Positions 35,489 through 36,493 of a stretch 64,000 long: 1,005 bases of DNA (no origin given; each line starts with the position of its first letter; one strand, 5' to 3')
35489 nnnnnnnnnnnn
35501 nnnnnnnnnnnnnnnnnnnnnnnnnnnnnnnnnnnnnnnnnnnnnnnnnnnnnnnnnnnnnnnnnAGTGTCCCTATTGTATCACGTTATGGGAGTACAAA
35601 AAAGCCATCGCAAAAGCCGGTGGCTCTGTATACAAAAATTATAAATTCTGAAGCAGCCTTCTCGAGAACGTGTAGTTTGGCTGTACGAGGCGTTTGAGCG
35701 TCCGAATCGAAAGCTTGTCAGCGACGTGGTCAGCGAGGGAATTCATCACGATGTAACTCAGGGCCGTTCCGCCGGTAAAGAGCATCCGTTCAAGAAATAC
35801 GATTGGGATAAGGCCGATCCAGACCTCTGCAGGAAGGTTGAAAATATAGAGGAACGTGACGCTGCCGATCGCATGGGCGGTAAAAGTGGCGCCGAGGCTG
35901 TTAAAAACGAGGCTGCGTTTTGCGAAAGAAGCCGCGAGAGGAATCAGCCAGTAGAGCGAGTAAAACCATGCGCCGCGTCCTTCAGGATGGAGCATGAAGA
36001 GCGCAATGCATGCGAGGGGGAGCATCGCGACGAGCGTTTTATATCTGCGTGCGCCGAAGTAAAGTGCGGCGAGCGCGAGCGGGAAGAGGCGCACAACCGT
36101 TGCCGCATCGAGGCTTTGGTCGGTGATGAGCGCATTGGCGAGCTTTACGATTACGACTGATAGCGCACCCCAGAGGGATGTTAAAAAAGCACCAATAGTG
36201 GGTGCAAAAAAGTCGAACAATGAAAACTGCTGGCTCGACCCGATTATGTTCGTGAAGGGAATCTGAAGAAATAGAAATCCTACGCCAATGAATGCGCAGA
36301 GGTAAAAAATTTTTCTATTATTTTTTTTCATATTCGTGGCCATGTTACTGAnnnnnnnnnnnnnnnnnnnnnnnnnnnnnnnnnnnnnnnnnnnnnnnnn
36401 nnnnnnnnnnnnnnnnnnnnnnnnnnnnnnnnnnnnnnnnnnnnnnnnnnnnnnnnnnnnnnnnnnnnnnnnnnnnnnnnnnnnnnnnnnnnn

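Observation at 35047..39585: AmmeMemoRadiSam-type operon expanded with a secreted four-repeat protein and a membrane protein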

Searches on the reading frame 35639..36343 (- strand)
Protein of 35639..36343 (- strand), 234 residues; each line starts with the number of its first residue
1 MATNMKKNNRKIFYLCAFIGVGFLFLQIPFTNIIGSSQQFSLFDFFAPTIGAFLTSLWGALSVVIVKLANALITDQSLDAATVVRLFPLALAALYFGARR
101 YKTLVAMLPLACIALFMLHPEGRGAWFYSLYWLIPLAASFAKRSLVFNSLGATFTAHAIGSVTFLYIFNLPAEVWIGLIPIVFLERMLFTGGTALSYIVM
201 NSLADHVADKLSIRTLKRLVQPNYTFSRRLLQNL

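Call 3: search_protein_families(library=ncbifam, proteins=[window:35639-36343:-], max_evalue=0.01)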
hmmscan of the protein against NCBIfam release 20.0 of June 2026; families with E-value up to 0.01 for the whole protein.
window:35639-36343:- (234 aa): 0 families

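Call 4: search_protein_families(library=pfam, proteins=[window:35639-36343:-], max_evalue=0.01)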
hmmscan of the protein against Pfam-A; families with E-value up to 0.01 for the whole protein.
window:35639-36343:- (234 aa): 0 families

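Call 5: find_encoding_contigs(protein=window:35639-36343:-, flank=10000, max_places=6)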
Protein window:35639-36343:- (234 aa): no gene with exactly this product is on record in the collection.

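Call 7: find_homologous_proteins(query=window:35639-36343:-, max_evalue=0.001)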
Query window:35639-36343:- (234 aa): 488 proteins with E <= 0.001 among 1340 candidates; the best 120 are listed.
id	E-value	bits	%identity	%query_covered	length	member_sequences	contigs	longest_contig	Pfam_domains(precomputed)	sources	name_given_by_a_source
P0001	1.5e-143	494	100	98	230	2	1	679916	-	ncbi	ncbi:MAG: hypothetical protein WC505_02260 [Patescibacteria group bacterium]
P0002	2.8e-122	425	80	98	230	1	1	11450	-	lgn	-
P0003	1.9e-110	386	74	98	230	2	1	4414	-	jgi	-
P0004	6.9e-108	378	73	98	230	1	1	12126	-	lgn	-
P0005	5.9e-107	375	72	98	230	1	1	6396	-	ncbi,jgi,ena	-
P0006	2.5e-106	373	72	100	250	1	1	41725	-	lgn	-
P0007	1.7e-104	367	70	97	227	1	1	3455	-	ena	-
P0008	3.5e-101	356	69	97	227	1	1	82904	-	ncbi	-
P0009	4.5e-101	355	69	97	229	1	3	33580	-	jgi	-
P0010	5.1e-101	355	67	98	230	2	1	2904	-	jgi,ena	-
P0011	2.2e-100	353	68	97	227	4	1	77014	-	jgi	jgi:hypothetical protein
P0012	5.4e-100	352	67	97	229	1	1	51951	-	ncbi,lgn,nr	ncbi:MAG: hypothetical protein Q8P20_08370 [bacterium]|nr:hypothetical protein [bacterium]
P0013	1.4e-99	351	66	97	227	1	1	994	-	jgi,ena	-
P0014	1.2e-98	348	68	97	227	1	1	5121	-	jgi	-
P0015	4.9e-98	346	70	97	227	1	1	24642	-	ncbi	-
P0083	7.6e-62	227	48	96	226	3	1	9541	PF12822.13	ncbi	-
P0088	2.6e-60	222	50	96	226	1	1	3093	PF12822.13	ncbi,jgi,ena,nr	ncbi:hypothetical protein KKI23_00655 [Patescibacteria group bacterium]|nr:hypothetical protein [Pat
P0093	8.5e-59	217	47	96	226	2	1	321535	PF12822.13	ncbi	ncbi:MAG: hypothetical protein ABIB97_01470 [Patescibacteria group bacterium]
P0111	7.9e-53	198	49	86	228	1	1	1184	PF12822.13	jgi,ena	-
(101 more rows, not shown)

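Call 11: find_related_loci(query=A1, collection=genome_contigs, flank=8000)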
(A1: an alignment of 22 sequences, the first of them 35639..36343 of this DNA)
Query A1 (234 aa) in genome_contigs; peptide patterns used: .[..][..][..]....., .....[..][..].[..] (x = any residue, [..] = any of these).
445 stretches matched a pattern; 433 encode a relative of the query (tblastn E <= 1e-3); the best 80 are kept; 80 distinct loci.
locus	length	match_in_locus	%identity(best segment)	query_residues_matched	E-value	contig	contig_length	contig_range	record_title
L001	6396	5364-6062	72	2-234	5e-116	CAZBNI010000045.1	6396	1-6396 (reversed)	MAG TPA_asm: uncultured Gammaproteobacteria bacterium isolate binchicken_co19_652 genome assembly, contig: NODE_21385_le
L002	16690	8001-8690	69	5-234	5e-107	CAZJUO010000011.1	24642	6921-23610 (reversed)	MAG TPA_asm: uncultured Gammaproteobacteria bacterium isolate SRP141376_co4_277 genome assembly, contig: NODE_3648_lengt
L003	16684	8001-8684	67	4-234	3e-103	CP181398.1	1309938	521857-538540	MAG: Candidatus Kerfeldbacteria bacterium isolate MKparc4 chromosome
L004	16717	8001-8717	64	3-234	7e-102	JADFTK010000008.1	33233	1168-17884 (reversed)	MAG: Patescibacteria group bacterium isolate B9T1L10 B9T1L10_NODE1460, whole genome shotgun sequence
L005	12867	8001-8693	65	7-234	4e-101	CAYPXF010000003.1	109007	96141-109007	MAG TPA_asm: uncultured Gammaproteobacteria bacterium isolate binchicken_co17_235 genome assembly, contig: NODE_517_leng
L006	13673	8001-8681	66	9-234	2e-99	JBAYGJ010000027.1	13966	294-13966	MAG: Patescibacteria group bacterium isolate SO_2016_GW1_122 scaffold07628_OW334_2016, whole genome shotgun sequence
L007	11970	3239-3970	63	1-234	1e-97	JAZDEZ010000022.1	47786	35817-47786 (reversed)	MAG: Patescibacteria group bacterium isolate MEGAHIT-group-0.176 k141_8268157, whole genome shotgun sequence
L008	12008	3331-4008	62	9-234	2e-95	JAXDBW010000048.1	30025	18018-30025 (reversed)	MAG: Patescibacteria group bacterium isolate POMEDNA-B28 Raw2_k127_2045572, whole genome shotgun sequence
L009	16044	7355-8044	61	3-234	7e-95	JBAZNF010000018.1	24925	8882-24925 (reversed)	MAG: Patescibacteria group bacterium isolate SO_2017_LW4_60 scaffold_4112_c1_LW137-91_2017, whole genome shotgun sequenc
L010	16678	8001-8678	62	9-234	2e-94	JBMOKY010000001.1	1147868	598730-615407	MAG: Patescibacteria group bacterium isolate Betzabe_MAG010 MAG010_1, whole genome shotgun sequence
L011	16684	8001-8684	65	4-234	2e-98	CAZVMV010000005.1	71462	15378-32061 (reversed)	MAG TPA_asm: uncultured Gammaproteobacteria bacterium isolate SRP173033_co2_263 genome assembly, contig: NODE_109_length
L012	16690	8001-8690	63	5-234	2e-92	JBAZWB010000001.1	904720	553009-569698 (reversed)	MAG: Patescibacteria group bacterium isolate SO_2017_GW1_267 NODE_26_length_904720_cov_3.416747_OW334_2017, whole genome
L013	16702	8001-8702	59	1-234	3e-91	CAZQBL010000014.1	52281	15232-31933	MAG TPA_asm: uncultured Gammaproteobacteria bacterium isolate SRP231805_co4_93 genome assembly, contig: k141_249296, who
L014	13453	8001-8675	54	10-233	1e-75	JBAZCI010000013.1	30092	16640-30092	MAG: Patescibacteria group bacterium isolate SO_2017_GW1_133 NODE_6491_length_30092_cov_1.588153_OW334_2017, whole genom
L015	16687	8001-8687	52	3-233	7e-75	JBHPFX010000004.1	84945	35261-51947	Patescibacteria group bacterium isolate SAG AM-311-L03 NODE_4_length_84945_cov_32.368983, whole genome shotgun sequence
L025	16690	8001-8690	50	4-233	3e-66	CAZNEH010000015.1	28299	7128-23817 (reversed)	MAG TPA_asm: uncultured Gammaproteobacteria bacterium isolate SRP167671_co2_232 genome assembly, contig: NODE_2214_lengt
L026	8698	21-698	46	1-225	2e-65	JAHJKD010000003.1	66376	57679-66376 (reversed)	MAG: Patescibacteria group bacterium isolate Modern_marine_rock_biofilm.mb.65 Modern_marine_rock.mb.65_k141_25949, whole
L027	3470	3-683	47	10-232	5e-65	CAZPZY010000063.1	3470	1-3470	MAG TPA_asm: uncultured Candidatus Saccharibacteria bacterium isolate binchicken_co184_55 genome assembly, contig: NODE_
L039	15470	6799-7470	45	3-229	2e-60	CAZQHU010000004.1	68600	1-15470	MAG TPA_asm: uncultured Gammaproteobacteria bacterium isolate binchicken_co27_283 genome assembly, contig: NODE_642_leng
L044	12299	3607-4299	43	4-233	4e-58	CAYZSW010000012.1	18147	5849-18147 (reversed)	MAG TPA_asm: uncultured Candidatus Saccharibacteria bacterium isolate SRP241326_co2_22 genome assembly, contig: NODE_423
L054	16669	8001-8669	43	4-229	3e-55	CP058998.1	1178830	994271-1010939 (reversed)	MAG: Candidatus Fermentimicrarchaeum limneticum isolate Sv326 chromosome, complete genome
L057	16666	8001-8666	45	7-229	5e-55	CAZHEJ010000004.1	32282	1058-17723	MAG TPA_asm: uncultured Gammaproteobacteria bacterium isolate binchicken_co266_196 genome assembly, contig: NODE_2355_le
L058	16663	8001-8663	46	3-227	4e-55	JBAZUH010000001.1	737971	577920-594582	MAG: Candidatus Staskawiczbacteria bacterium isolate SO_2017_GW1_222 NODE_53_length_737971_cov_21.817232_OW334_2017, who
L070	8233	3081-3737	47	8-225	6e-54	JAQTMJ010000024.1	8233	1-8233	MAG: Candidatus ainarchaeum sp. isolate STA_38 NODE_18754_length_8233_cov_2.221688_Sandtown_A, whole genome shotgun sequ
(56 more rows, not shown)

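Call 19: predict_structure(alignment_id=A1)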
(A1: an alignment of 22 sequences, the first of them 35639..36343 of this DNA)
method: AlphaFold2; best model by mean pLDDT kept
length: 234 residues; sequences in the alignment: 22
mean_pLDDT: 91.0   pTM: 0.85
mean pLDDT of the five models: 91.0, 91.0, 89.9, 89.1, 89.0
residues with pLDDT >= 90: 175; 70-90: 54; 50-70: 4; < 50: 1
segments of 3 or more residues with pLDDT < 50: none
pLDDT, mean of each block of 10 residues (from residue 1): 67 92 93 80 93 91 95 91 87 88 88 97 96 93 92 94 94 94 93 95 95 91 92 90
secondary structure, 60 per line:
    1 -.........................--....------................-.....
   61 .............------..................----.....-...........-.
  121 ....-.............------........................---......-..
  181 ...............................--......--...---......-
elements in order: H2-26 E29-32 E39-41 H42-54 H56-73 H80-97 H102-106 H108-118 H120-124 H126-138 H145-168 H172-177 H179-211 H214-219 H228-233

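Call 31: search_protein_families(library=pfam, proteins=[L070:1654-2982:-, L044:2767-3519:+, L026:4755-5615:+, L025:10251-10835:+, L027:1253-2008:+, L012:3378-4121:-, L011:4152-4703:-, L057:6695-7774:+, L039:1054-2544:+, L058:6953-7915:-], max_evalue=0.001)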
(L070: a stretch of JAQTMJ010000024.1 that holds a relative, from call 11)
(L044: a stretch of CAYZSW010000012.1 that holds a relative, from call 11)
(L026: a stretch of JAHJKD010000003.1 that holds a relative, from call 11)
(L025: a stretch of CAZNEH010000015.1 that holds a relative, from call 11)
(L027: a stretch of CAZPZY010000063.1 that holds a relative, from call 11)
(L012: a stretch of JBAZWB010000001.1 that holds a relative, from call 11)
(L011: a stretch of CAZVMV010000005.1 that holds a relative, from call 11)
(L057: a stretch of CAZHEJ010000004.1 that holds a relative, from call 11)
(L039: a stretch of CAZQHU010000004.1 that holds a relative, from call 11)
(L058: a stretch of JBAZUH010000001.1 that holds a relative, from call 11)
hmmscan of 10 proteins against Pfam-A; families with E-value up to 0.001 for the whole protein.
L070:1654-2982:- (442 aa): 2 families
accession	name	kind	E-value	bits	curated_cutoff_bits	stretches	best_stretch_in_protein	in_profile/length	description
PF08245.18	Mur_ligase_M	-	1.6e-19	71.1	24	1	47-270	1-200/200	Mur ligase middle domain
PF02875.26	Mur_ligase_C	-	3.4e-16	60.7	28.4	1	295-415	1-126/127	Mur ligase, glutamate ligase domain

L044:2767-3519:+ (250 aa): 1 family
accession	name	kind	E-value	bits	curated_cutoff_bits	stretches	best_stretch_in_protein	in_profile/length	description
PF01996.21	F420_ligase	-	6.7e-61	206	25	1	17-219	15-217/218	F420-0:Gamma-glutamyl ligase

L026:4755-5615:+ (286 aa): 2 families
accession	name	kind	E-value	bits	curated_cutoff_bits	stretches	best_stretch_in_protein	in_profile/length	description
PF00551.24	Formyl_trans_N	-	1.5e-33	116.5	26.1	1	7-181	2-181/181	Formyl transferase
PF02911.23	Formyl_trans_C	-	8.7e-15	55.2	21.1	1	205-252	2-48/100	Formyl transferase, C-terminal domain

L025:10251-10835:+ (194 aa): 1 family
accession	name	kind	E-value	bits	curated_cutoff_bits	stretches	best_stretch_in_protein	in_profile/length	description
PF09997.14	DUF2238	-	2.9e-05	24.4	26.4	1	38-169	19-138/140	Predicted membrane protein (DUF2238)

L027:1253-2008:+ (251 aa): 3 families
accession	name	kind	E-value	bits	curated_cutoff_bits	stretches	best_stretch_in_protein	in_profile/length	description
PF02811.25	PHP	-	2.5e-15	57.6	26.4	1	10-117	1-71/164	PHP domain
PF13263.12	PHP_C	-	9.3e-12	44.7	21.3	1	150-200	3-55/56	PHP-associated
PF19567.5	CpsB_CapC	-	6.6e-05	22.9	27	0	9-61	2-58/234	Capsular polysaccharide synthesis, CpsB/CapC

L012:3378-4121:- (247 aa): 1 family
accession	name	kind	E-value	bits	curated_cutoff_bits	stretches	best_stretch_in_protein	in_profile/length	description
PF03808.19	Glyco_tran_WecG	-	1.2e-57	194.9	27.4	1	58-228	1-167/168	Glycosyl transferase WecG/TagA/CpsF family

L011:4152-4703:- (183 aa): 3 families
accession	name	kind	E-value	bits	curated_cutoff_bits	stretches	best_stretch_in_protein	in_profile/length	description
PF02834.22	LigT_PEase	-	3.7e-17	62.7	23.3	1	9-90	2-85/87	LigT like Phosphoesterase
PF13563.12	2_5_RNA_ligase2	-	6.9e-13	49.3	27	1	22-156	9-141/152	2'-5' RNA ligase superfamily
PF10469.15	AKAP7_NLS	-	7.3e-06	26.4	24.4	1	35-143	38-158/208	AKAP7 2'5' RNA ligase-like domain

L057:6695-7774:+ (359 aa): 2 families
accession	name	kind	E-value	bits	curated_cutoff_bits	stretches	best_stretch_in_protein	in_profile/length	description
PF02481.21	DNA_processg_A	-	6.3e-75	251.4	29.6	1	69-275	3-210/212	DNA recombination-mediator protein A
PF17782.7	DprA_WH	-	8.7e-12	45.4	22.9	1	298-352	6-60/61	DprA winged helix domain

L039:1054-2544:+ (496 aa): 2 families
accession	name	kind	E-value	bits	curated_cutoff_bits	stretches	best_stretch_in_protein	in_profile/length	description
PF03816.19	LytR_cpsA_psr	-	1.4e-40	139.3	24.6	1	128-287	2-148/150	LytR_cpsA_psr family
PF13399.11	LytR_C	-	2.6e-07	31.9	22.2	1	404-493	3-85/86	LytR cell envelope-related transcriptional attenuator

L058:6953-7915:- (320 aa): 5 families
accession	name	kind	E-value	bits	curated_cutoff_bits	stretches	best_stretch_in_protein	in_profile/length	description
PF00932.25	LTD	-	7.8e-19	68.5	34.3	1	119-216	5-108/109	Lamin Tail Domain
PF12836.13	HHH_3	-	5.5e-16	58.9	27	1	26-79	5-62/65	Helix-hairpin-helix motif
PF00633.29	HHH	-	2.5e-09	36.9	24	1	29-53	5-29/30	Helix-hairpin-helix motif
PF06514.17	PsbU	-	1e-05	25.9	24.5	1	25-78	13-66/93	Photosystem II 12 kDa extrinsic protein (PsbU)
PF14520.12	HHH_5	-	2.2e-05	25.3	27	0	36-79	3-53/57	Helix-hairpin-helix domain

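Call 32: search_protein_families(library=ncbifam, proteins=[L070:1654-2982:-, L044:2767-3519:+, L054:8001-8669:+], max_evalue=0.001)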
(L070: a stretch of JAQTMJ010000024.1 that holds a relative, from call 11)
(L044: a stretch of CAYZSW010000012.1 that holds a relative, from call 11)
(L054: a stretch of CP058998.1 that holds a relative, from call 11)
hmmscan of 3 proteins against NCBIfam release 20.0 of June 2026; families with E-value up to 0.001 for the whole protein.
L070:1654-2982:- (442 aa): 24 families
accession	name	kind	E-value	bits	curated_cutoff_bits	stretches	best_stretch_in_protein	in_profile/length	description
TIGR01499.1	folC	subfamily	5.6e-106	355.3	162.65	1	26-426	2-400/400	bifunctional protein FolC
NF047860.1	Tet-DihydfolSynFolCMyb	equivalog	8.7e-87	292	700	1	26-426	47-463/468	bifunctional tetrahydrofolate synthase/dihydrofolate synthase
NF008101.0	PRK10846.1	equivalog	1.5e-61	208.5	360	1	10-421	17-409/422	bifunctional tetrahydrofolate synthase/dihydrofolate synthase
TIGR01085.1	murE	subfamily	8.1e-28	97.5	257.3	2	116-414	136-445/472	UDP-N-acetylmuramyl-tripeptide synthetase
NF001124.0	PRK00139.1-2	equivalog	1.4e-22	80.2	476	1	38-414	108-466/500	UDP-N-acetylmuramoyl-L-alanyl-D-glutamate--2,6-diaminopimelate ligase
NF001126.0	PRK00139.1-4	equivalog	1.8e-22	79.5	373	2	130-414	166-456/486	UDP-N-acetylmuramoyl-L-alanyl-D-glutamate--2,6-diaminopimelate ligase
NF008896.0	PRK11929.1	equivalog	6.2e-21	74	1023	3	134-272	654-803/965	bifunctional UDP-N-acetylmuramoyl-L-alanyl-D-glutamate--2,6-diaminopimelate ligase MurE/UDP-N-acetylmuramoyl-tripeptide--D-alanyl-D-alanine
TIGR01082.1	murC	equivalog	3.5e-16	59.3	335.1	1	156-337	167-352/449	UDP-N-acetylmuramate--L-alanine ligase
NF053645.1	pMurC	equivalog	1.3e-14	53.8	560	1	245-377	306-437/492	pseudomurein biosynthesis peptide ligase pMurC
TIGR01143.1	murF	subfamily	2.5e-14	53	288.6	1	132-415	122-406/418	UDP-N-acetylmuramoyl-tripeptide--D-alanyl-D-alanine ligase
NF010628.0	PRK14022.1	equivalog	5.5e-14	51.7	536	1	156-411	200-451/483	UDP-N-acetylmuramoyl-L-alanyl-D-glutamate--L-lysine ligase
NF053648.1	pMurE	equivalog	7.7e-14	51.3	600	1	153-414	186-450/464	pseudomurein biosynthesis peptide ligase pMurE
NF001123.0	PRK00139.1-1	equivalog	5.4e-13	48.4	586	1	122-414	161-463/493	UDP-N-acetylmuramoyl-L-alanyl-D-glutamate--2,6-diaminopimelate ligase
TIGR02068.2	cya_phycin_syn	equivalog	3.2e-12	45.3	850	1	258-413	683-847/862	cyanophycin synthetase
TIGR01087.1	murD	equivalog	1.2e-10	41.1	211.95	2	41-71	103-133/441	UDP-N-acetylmuramoyl-L-alanine--D-glutamate ligase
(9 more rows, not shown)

L044:2767-3519:+ (250 aa): 4 families
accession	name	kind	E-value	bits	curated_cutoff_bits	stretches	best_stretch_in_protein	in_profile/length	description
NF009809.0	PRK13293.1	equivalog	3.7e-55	187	274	1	20-248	20-245/253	coenzyme F420-0:L-glutamate ligase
TIGR01916.1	F420_cofE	equivalog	1.2e-52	178.8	180.65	1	23-246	21-243/244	coenzyme F420-0:L-glutamate ligase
TIGR04132.1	intra_fol_E_lig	hypoth_equivalog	8.9e-39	133.3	350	1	1-248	1-232/241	putative folate metabolism gamma-glutamate ligase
NF009810.0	PRK13294.1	equivalog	7.9e-31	107.4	304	1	23-246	34-242/449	coenzyme F420-0:L-glutamate ligase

L054:8001-8669:+ (223 aa): 0 families
